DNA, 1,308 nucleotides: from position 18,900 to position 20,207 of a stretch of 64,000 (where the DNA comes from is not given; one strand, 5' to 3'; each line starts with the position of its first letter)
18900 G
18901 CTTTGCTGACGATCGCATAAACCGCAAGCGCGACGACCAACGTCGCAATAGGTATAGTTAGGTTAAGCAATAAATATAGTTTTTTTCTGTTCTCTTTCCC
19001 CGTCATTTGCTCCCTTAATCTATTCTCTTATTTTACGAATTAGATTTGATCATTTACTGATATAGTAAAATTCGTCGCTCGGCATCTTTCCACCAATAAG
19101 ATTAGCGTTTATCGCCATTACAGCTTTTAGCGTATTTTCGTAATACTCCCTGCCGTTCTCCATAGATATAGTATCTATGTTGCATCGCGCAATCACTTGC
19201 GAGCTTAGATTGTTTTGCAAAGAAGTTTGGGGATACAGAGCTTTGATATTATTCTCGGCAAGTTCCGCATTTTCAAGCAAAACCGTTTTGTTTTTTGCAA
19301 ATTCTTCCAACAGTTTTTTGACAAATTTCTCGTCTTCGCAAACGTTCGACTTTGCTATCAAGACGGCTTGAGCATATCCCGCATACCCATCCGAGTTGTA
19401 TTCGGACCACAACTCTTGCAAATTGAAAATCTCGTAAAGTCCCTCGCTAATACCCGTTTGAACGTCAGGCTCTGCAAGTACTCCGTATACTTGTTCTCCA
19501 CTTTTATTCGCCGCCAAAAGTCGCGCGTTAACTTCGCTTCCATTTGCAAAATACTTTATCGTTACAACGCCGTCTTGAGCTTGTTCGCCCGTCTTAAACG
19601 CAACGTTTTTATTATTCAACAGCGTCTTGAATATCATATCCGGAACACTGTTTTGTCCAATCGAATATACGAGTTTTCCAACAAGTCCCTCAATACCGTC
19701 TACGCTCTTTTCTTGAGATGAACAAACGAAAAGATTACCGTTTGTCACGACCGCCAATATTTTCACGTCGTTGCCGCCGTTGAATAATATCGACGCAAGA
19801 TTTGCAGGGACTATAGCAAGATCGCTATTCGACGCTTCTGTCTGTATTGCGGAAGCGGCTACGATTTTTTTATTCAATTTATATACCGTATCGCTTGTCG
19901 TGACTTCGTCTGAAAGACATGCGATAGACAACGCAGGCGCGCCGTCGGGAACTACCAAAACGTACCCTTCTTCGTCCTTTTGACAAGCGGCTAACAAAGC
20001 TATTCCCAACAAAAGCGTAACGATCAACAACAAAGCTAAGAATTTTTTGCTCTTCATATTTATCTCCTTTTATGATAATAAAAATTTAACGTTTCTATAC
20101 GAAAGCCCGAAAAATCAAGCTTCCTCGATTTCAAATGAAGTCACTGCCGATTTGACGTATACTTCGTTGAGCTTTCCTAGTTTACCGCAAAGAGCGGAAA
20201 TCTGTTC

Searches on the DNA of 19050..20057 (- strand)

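Call 85: search_rna_families(source=L189, start=1, end=520, threshold=evalue, max_evalue=1)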
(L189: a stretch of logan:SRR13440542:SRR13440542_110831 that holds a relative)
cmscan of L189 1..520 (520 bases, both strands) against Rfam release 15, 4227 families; matches with E-value up to 1: 1.
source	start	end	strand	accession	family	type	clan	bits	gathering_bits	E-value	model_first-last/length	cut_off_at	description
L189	331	360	-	RF03786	mir-9449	Gene; miRNA;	-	18.5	100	0.73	1-68/68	no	mir-9449 microRNA precursor family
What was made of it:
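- Tried and rejected: A fifth scan at E<=1, on the motif-less leader of L189, gave one chance hit (call 85).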
